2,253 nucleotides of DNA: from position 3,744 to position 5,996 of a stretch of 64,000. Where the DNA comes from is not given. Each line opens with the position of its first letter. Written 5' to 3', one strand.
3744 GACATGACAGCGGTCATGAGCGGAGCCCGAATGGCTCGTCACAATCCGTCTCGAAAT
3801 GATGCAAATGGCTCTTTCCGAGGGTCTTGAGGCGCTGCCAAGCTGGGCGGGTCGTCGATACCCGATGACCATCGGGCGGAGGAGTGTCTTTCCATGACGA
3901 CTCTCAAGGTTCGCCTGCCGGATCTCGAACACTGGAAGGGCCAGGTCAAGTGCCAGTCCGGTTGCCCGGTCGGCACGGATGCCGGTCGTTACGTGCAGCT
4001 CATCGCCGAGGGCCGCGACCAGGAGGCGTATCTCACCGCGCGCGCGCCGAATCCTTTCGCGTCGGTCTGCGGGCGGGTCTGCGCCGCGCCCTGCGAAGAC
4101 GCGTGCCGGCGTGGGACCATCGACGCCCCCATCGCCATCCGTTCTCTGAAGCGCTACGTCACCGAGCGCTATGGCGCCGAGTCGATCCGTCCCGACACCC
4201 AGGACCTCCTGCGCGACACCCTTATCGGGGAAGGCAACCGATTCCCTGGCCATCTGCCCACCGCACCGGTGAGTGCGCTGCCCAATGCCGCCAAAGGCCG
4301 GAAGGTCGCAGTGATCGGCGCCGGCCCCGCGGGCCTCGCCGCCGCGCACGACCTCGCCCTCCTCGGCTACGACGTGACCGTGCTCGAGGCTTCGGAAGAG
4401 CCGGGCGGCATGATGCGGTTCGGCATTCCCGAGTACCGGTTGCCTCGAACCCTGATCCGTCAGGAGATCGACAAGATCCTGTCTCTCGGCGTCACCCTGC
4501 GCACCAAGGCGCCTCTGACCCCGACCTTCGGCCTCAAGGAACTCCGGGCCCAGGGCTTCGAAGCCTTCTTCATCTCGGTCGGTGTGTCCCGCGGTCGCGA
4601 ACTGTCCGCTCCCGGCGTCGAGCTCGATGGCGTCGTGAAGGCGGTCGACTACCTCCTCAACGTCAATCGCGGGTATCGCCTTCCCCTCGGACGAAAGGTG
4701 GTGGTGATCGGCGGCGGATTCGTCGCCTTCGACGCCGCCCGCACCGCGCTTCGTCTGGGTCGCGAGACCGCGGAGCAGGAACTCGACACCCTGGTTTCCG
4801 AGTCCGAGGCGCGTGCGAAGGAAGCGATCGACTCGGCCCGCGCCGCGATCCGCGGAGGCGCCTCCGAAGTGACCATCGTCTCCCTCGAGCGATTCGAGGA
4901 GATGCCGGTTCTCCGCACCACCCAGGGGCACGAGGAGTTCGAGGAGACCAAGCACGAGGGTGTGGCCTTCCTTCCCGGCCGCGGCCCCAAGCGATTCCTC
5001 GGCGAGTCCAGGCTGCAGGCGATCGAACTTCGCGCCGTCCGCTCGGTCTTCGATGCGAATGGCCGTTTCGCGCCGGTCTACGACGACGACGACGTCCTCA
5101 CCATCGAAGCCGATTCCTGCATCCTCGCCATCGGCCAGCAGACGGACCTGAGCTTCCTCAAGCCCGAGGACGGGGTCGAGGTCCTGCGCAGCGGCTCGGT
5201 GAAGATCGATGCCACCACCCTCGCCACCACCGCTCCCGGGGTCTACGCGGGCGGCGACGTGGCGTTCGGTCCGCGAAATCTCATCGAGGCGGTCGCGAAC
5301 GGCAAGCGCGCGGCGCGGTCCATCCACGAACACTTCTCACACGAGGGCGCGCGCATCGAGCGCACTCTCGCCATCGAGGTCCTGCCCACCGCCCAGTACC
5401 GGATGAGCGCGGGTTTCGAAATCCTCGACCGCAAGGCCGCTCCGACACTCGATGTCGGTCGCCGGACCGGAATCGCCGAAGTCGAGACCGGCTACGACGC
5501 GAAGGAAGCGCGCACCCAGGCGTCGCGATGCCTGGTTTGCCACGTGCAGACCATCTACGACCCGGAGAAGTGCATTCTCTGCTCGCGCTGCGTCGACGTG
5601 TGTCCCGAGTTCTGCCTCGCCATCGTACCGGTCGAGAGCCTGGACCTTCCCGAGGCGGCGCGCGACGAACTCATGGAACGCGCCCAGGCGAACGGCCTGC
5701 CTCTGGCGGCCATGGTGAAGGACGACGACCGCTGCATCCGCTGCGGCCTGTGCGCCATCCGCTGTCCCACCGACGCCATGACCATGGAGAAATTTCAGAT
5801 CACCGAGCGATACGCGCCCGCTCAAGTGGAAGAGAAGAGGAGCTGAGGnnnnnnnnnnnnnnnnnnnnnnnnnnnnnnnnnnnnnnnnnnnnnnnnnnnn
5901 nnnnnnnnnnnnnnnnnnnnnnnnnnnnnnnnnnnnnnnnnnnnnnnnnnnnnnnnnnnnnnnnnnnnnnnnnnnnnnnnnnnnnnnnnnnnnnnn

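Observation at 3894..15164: Clade-II-type nos locus whose dedicated Rieske/cytochrome b complex is operonically joined to a GltD-like NAD(P)H/FAD/FeS oxidoreductase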

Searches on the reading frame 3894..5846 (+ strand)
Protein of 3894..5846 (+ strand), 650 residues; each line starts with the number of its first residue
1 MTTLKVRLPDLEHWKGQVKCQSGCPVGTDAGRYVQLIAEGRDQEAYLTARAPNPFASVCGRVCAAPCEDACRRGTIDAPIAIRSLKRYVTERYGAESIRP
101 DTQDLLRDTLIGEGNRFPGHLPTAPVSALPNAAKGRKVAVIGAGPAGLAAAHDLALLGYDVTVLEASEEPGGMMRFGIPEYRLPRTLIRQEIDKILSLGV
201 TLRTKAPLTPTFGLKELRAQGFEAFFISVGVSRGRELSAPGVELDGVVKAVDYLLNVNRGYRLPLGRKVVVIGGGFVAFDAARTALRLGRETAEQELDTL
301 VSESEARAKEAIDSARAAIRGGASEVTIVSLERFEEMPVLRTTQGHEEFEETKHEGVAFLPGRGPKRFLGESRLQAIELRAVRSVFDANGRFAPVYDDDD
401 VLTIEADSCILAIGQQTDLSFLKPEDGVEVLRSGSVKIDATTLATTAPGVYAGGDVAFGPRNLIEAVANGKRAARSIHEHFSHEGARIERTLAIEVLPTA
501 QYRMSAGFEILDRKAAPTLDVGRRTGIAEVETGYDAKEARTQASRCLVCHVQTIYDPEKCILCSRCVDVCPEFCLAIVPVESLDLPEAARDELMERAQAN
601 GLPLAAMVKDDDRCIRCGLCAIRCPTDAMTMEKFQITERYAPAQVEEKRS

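Call 3: search_protein_families(library=pfam, proteins=[window:3894-5846:+], max_evalue=0.001)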
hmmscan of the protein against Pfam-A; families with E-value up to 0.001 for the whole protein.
window:3894-5846:+ (650 aa): 24 families
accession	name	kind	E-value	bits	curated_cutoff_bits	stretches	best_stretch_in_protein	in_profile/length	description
PF07992.20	Pyr_redox_2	-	7.9e-30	104.7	26.1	1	137-470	2-291/291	Pyridine nucleotide-disulphide oxidoreductase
PF14691.11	Fer4_20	-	2.9e-18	66.1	25.8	1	18-93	30-108/113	Dihydroprymidine dehydrogenase domain II, 4Fe-4S cluster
PF00037.32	Fer4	-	2.3e-11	43.5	21.1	2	608-629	2-23/24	4Fe-4S binding domain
PF13738.12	Pyr_redox_3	-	4.4e-10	39.7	30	0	140-167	2-30/305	Pyridine nucleotide-disulphide oxidoreductase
PF00070.33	Pyr_redox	-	4.5e-09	37.1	22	1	137-171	1-35/82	Pyridine nucleotide-disulphide oxidoreductase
PF13450.12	NAD_binding_8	-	7.9e-09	36.1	21.9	1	140-175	1-36/68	NAD(P)-binding Rossmann-like domain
PF12838.12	Fer4_7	-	1.1e-08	35.8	27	1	559-628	1-52/52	4Fe-4S dicluster domain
PF01266.30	DAO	-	4e-08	33.6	27.9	1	137-172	1-37/353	FAD dependent oxidoreductase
PF01262.27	AlaDh_PNT_C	-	6.1e-08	32.8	23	0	268-299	30-61/214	Alanine dehydrogenase/PNT, C-terminal domain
PF13237.11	Fer4_10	-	1.4e-07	31.7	25.5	2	554-586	3-22/53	4Fe-4S dicluster domain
PF12831.13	FAD_oxidored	-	5.7e-07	29.6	27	1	138-174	2-38/416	FAD dependent oxidoreductase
PF12797.12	Fer4_2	-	2.4e-06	27.6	24.5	1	554-572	4-22/22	4Fe-4S binding domain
PF13187.11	Fer4_9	-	6.2e-06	26.6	27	1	559-629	1-52/52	4Fe-4S dicluster domain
PF13534.11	Fer4_17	-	6.7e-06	27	22.2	1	559-627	1-59/61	4Fe-4S dicluster domain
PF03486.20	HI0933_like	-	2.8e-05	24.1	50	1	137-171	2-36/244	HI0933-like protein Rossmann domain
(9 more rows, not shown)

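Call 6: search_protein_families(library=ncbifam, proteins=[window:3894-5846:+], max_evalue=0.001)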
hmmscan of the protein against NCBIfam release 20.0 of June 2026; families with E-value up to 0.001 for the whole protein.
window:3894-5846:+ (650 aa): 111 families (the best 25 are shown)
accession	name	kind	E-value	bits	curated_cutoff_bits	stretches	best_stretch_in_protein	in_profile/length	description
NF009410.0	PRK12771.1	subfamily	2.1e-120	403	516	2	130-632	133-563/566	NAD(P)-binding protein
NF009454.0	PRK12814.1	equivalog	2.9e-97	326.6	916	3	132-292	190-349/657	putative NADPH-dependent glutamate synthase small subunit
NF010590.0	PRK13984.1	equivalog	1.5e-91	307.4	946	3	131-293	284-450/611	putative oxidoreductase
TIGR01316.1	gltA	equivalog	1.4e-75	254.8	471.75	2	17-293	35-299/449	NADPH-dependent glutamate synthase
NF009414.0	PRK12778.1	equivalog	5.6e-75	253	1103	2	18-293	337-597/752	bifunctional dihydroorotate dehydrogenase B NAD binding subunit/NADPH-dependent glutamate synthase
TIGR03315.1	Se_ygfK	equivalog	8.8e-73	245.2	835.3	3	134-288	536-688/1012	putative selenate reductase subunit YgfK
NF009409.0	PRK12770.1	subfamily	2.5e-57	194.6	343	2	131-292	14-199/360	putative glutamate synthase subunit beta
NF009415.0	PRK12779.1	equivalog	1.2e-54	185.7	1519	2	15-291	205-472/944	putative bifunctional glutamate synthase subunit beta/2-polyprenylphenol hydroxylase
TIGR01317.1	GOGAT_sm_gam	subfamily_domain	3.9e-53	181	447.7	3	130-310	138-326/485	glutamate synthase small subunit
TIGR01318.1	gltD_gamma_fam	subfamily_domain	2e-52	178.3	482.95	3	134-290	140-306/467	glutamate synthase, small subunit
NF009413.0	PRK12775.1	equivalog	2.3e-49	168.1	1895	3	111-308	405-613/1006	putative trifunctional 2-polyprenylphenol hydroxylase/glutamate synthase subunit beta/ferritin domain-containing protein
NF009408.0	PRK12769.1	equivalog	2.2e-41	141.7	1003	3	134-290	326-492/659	formate-dependent uric acid utilization protein AegA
NF045663.1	diclust_near_Sec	equivalog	8.4e-39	133.3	530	3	18-94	18-94/759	pyridine nucleotide-disulfide oxidoreductase/dicluster-binding protein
NF009451.0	PRK12809.1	equivalog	6.7e-31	107.3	1154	3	134-289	309-474/639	formate-dependent uric acid utilization protein YgfT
TIGR03997.1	mycofact_OYE_2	equivalog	2.4e-15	56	793.15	1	127-254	371-495/645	mycofactocin system FadH/OYE family oxidoreductase 2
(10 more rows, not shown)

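Call 7: find_homologous_proteins(query=window:3894-5843:+, max_evalue=1e-20)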
Query window:3894-5843:+ (650 aa): 7995 proteins with E <= 1e-20 among 8000 candidates; the best 120 are listed.
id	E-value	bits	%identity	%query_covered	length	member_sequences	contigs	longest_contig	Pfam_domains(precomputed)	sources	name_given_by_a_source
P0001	0.0e+0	1381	95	100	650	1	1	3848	PF13450.13,PF07992.21,PF00070.34,PF13484.12,PF12838.13,PF13534.12,PF01494.26,PF12831.14,PF01266.31,PF12797.13,PF14691.12,PF00037.33,PF13738.13,PF01262.28,PF13237.12,PF13187.12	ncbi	ncbi:MAG: FAD-dependent oxidoreductase [Vicinamibacteria bacterium]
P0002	0.0e+0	1380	94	100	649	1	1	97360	PF13450.13,PF07992.21,PF00070.34,PF03486.21,PF12838.13,PF13534.12,PF12831.14,PF01266.31,PF12797.13,PF14691.12,PF00890.31,PF00037.33,PF13738.13,PF01262.28,PF13237.12,PF13187.12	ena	-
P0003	0.0e+0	1376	95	100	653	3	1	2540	PF13450.13,PF07992.21,PF00070.34,PF03486.21,PF13484.12,PF12838.13,PF13534.12,PF12831.14,PF01266.31,PF12797.13,PF14691.12,PF00037.33,PF13738.13,PF01262.28,PF13237.12,PF13187.12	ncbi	-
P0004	0.0e+0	1372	94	100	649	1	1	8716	PF13450.13,PF07992.21,PF00070.34,PF03486.21,PF12838.13,PF13534.12,PF12831.14,PF01266.31,PF12797.13,PF14691.12,PF00890.31,PF00037.33,PF13738.13,PF01262.28,PF13237.12,PF13187.12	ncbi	-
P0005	0.0e+0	1357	93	100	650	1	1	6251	PF13450.13,PF07992.21,PF00070.34,PF13484.12,PF12838.13,PF13534.12,PF12831.14,PF01266.31,PF12797.13,PF14691.12,PF00890.31,PF00037.33,PF13738.13,PF01262.28,PF13237.12,PF13187.12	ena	-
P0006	0.0e+0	1351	93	100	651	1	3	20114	PF13450.13,PF07992.21,PF00070.34,PF12838.13,PF13534.12,PF12831.14,PF01266.31,PF12797.13,PF14691.12,PF00037.33,PF13738.13,PF01262.28,PF13237.12,PF13187.12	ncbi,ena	-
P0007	0.0e+0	1349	93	100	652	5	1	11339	PF13450.13,PF07992.21,PF00070.34,PF03486.21,PF12838.13,PF13534.12,PF12831.14,PF01266.31,PF12797.13,PF14691.12,PF00890.31,PF00037.33,PF13738.13,PF01262.28,PF13237.12,PF13187.12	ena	-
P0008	0.0e+0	1346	93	100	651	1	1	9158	PF01266.31,PF13450.13,PF14691.12,PF07992.21,PF00070.34,PF00037.33,PF13738.13,PF12838.13,PF01262.28,PF13237.12,PF12831.14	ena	-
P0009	0.0e+0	1338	92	100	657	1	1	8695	PF13450.13,PF07992.21,PF00070.34,PF03486.21,PF12838.13,PF12831.14,PF01266.31,PF12797.13,PF14691.12,PF00037.33,PF13738.13,PF01262.28,PF13237.12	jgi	jgi:formate dehydrogenase beta subunit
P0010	0.0e+0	1338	92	100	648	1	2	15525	PF13450.13,PF07992.21,PF00070.34,PF03486.21,PF12838.13,PF12831.14,PF01266.31,PF12797.13,PF14691.12,PF00037.33,PF13738.13,PF01262.28,PF13237.12,PF13187.12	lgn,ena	-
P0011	0.0e+0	1311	91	98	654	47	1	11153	PF13450.13,PF07992.21,PF00070.34,PF13484.12,PF12838.13,PF12831.14,PF01266.31,PF12797.13,PF14691.12,PF00037.33,PF13738.13,PF01262.28,PF13237.12,PF13187.12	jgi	jgi:formate dehydrogenase (NADP+) beta subunit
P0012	0.0e+0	1308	90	99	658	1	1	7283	PF13450.13,PF07992.21,PF00070.34,PF03486.21,PF12838.13,PF12831.14,PF01266.31,PF12797.13,PF14691.12,PF00890.31,PF00037.33,PF13738.13,PF01262.28,PF13237.12,PF13187.12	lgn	-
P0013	0.0e+0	1304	90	99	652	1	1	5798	PF13450.13,PF07992.21,PF00070.34,PF12838.13,PF01494.26,PF12831.14,PF01266.31,PF12797.13,PF14691.12,PF00890.31,PF00037.33,PF13738.13,PF01262.28,PF13237.12,PF13187.12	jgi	jgi:NADPH-dependent glutamate synthase beta subunit-like oxidoreductase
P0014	0.0e+0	1268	87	100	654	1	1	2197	PF13450.13,PF07992.21,PF00070.34,PF12838.13,PF12831.14,PF01266.31,PF12797.13,PF14691.12,PF00037.33,PF13738.13,PF01262.28,PF13237.12,PF13187.12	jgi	-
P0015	0.0e+0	1262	87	99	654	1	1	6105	PF13450.13,PF07992.21,PF00070.34,PF13484.12,PF12838.13,PF12831.14,PF01266.31,PF12797.13,PF14691.12,PF00037.33,PF13738.13,PF01262.28,PF13237.12,PF13187.12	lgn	-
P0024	0.0e+0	1140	78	98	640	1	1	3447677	PF13450.13,PF07992.21,PF00070.34,PF13484.12,PF12838.13,PF12831.14,PF01266.31,PF12797.13,PF14691.12,PF00037.33,PF13738.13,PF01262.28,PF13237.12,PF13187.12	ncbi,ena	-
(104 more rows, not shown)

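Call 9: find_related_loci(query=window:3894-5843:+, collection=genome_contigs, flank=10000)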
Query window:3894-5843:+ (650 aa) in genome_contigs; peptide patterns used: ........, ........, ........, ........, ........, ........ (x = any residue, [..] = any of these).
434 stretches matched a pattern; 371 encode a relative of the query (tblastn E <= 1e-3); the best 80 are kept; 80 distinct loci.
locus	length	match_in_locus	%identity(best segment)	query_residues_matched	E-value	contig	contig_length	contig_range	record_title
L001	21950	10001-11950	97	1-650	0e+0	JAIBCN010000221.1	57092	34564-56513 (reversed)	MAG: Vicinamibacteria bacterium isolate SSF20 NODE_9867_length_57092_cov_20.956658, whole genome shotgun sequence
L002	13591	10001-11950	94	1-650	0e+0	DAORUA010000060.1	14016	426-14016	MAG TPA_asm: Vicinamibacteria bacterium isolate AMR_MDS_5277 NODE_4214_length_14016_cov_8.416804, whole genome shotgun s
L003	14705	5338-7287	95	1-650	0e+0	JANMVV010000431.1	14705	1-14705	MAG: Vicinamibacteria bacterium isolate OTE_88_metabat_461 OTE_88_k141_2598449, whole genome shotgun sequence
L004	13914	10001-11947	93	2-650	0e+0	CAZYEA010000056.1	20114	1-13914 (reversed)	MAG TPA_asm: uncultured Acidobacteriota bacterium isolate SRP342105_co1_264 genome assembly, contig: NODE_3560_length_20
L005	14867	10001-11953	90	3-650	0e+0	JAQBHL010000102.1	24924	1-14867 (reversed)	MAG: Acidobacteriota bacterium isolate MAG_454_bin-04 454_bin-04_ctg-102, whole genome shotgun sequence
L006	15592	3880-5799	90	4-643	0e+0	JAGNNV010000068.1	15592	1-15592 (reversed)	MAG: Vicinamibacteria bacterium isolate Go_SlAct_bin_43 Go_SlAct_15596_length_15592_cov_16.131717, whole genome shotgun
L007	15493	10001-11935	90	3-647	0e+0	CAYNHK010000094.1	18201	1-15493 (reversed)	MAG TPA_asm: uncultured Acidobacteriota bacterium isolate SRP173033_co1_170 genome assembly, contig: NODE_5658_length_18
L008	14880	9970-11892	91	3-643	0e+0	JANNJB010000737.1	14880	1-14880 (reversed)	MAG: Vicinamibacteria bacterium isolate SOY_40_metabat_13 SOY_40_k141_2020652, whole genome shotgun sequence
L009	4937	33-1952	88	4-643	0e+0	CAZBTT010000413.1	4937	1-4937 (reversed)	MAG TPA_asm: uncultured Acidobacteriota bacterium isolate SRP302447_co4_91 genome assembly, contig: NODE_47425_length_49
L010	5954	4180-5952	93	1-592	0e+0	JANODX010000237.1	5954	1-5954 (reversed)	MAG: Vicinamibacteria bacterium isolate SOY_65_metabat_89 SOY_65_k141_2157298, whole genome shotgun sequence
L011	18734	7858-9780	78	4-646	0e+0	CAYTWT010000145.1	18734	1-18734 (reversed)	MAG TPA_asm: uncultured Acidobacteriota bacterium isolate binchicken_co165_5 genome assembly, contig: k141_2508959, whol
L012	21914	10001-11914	78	4-641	0e+0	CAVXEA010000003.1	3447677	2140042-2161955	MAG: uncultured Acidobacteriota bacterium isolate MFD02242.bin.2.16 genome assembly, contig: contig_769, whole genome sh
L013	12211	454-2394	76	2-646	0e+0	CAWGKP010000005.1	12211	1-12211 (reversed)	MAG: uncultured Acidobacteriota bacterium isolate MFD00822.bin.2.174 genome assembly, contig: contig_133108, whole genom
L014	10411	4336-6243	76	4-639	0e+0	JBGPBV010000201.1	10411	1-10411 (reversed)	MAG: Vicinamibacteria bacterium isolate OBJ_0618_050_8 k141_2200477_length_10411_cov_32.0393, whole genome shotgun seque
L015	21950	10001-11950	74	4-650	0e+0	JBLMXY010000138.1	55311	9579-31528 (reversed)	MAG: Acidobacteriota bacterium isolate MAG243 PRJNA957066_bin25_renamed_137, whole genome shotgun sequence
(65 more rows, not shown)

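Call 22: search_solved_structures(query=window:3894-5843:+, max_evalue=0.00001)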
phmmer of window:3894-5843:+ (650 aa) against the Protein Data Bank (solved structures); distinct sequences matched with E-value up to 0.00001: 24.
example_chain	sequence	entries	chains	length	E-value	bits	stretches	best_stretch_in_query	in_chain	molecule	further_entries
9n5u_A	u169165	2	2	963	7.6e-76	259.4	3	133-292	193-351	NfnA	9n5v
9bov_A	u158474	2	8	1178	7.9e-72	246.2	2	18-291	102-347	Molybdopterin oxidoreductase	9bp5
5jca_L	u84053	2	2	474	5.1e-65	223.6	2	19-292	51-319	NADH-dependent Ferredoxin:NADP Oxidoreductase (NfnI) subunit alpha | NADH-dependent Ferredoxin:NADP Oxidoreductase subunit alpha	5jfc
4ylf_B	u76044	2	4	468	1.7e-61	212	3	133-292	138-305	Dihydropyrimidine dehydrogenase subunit A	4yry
5vj7_A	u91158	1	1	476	3.1e-60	207.8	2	19-292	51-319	Oxidoreductase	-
8oh5_C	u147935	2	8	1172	1.9e-59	205.2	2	18-291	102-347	Formate dehydrogenase-O, major subunit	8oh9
2vdc_G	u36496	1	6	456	1.4e-44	156.2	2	130-482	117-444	GLUTAMATE SYNTHASE [NADPH] SMALL CHAIN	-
6s6s_G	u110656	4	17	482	2.2e-44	155.5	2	19-291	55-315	Glutamate synthase [NADPH] small chain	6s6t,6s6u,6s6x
7mfm_I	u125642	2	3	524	3.6e-30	108.5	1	129-291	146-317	Glutamate synthase (NADPH) small chain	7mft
1h7x_A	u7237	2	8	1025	4.6e-29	104.9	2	18-290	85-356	DIHYDROPYRIMIDINE DEHYDROGENASE | Dihydropyrimidine dehydrogenase [NADP(+)]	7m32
7m31_A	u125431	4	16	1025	4.6e-29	104.9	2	18-290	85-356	Dihydropyrimidine dehydrogenase [NADP(+)]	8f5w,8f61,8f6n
1gt8_A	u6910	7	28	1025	4.6e-29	104.9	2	18-290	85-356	DIHYDROPYRIMIDINE DEHYDROGENASE | Dihydropyrimidine dehydrogenase [NADP(+)]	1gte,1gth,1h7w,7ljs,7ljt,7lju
6qkg_A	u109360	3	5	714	8.5e-12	47.8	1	125-293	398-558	NCR A | NCR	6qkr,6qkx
2zbw_A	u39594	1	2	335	3e-09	39.4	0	373-469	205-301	Thioredoxin reductase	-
1ps9_A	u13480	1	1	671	8e-09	38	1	129-294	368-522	2,4-dienoyl-CoA reductase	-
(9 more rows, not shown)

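Call 32: search_protein_representatives(protein=window:3894-5843:+)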
Query: 650 residues. Proteins with E-value up to 0.001 (for the whole library): 20135; up to 1e-10: 10452; up to 1e-30: 3269. The best 150 are listed.
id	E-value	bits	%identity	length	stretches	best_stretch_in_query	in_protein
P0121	3.1e-207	706.7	54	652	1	6-640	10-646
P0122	2.9e-174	597.8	72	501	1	4-375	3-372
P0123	3.9e-174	597.4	50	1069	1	10-637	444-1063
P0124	1.1e-169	582.6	51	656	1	14-635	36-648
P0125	2.7e-167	574.8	51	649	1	6-639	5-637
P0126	3.4e-167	574.4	48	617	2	6-287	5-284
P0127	8.5e-167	573.1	50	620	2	131-644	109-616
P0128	2.9e-164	564.7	51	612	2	120-639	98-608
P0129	2.0e-163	561.9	51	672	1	5-639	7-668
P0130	3.1e-158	544.8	49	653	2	133-641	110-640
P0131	1.7e-155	535.8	50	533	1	5-520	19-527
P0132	3.4e-155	534.8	46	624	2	14-291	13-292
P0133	7.2e-154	530.4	50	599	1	22-635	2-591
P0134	2.1e-147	509.0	48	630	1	4-639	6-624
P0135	1.3e-146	506.4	43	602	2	136-638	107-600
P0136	1.7e-146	506.1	48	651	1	9-638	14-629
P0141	3.1e-140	485.4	46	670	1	6-638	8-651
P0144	7.0e-138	477.6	45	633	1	4-638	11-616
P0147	6.8e-137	474.3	41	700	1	5-638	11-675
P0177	2.7e-114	399.7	38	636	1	10-639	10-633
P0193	2.5e-104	366.8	39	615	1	10-638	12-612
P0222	4.4e-90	319.7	38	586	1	5-640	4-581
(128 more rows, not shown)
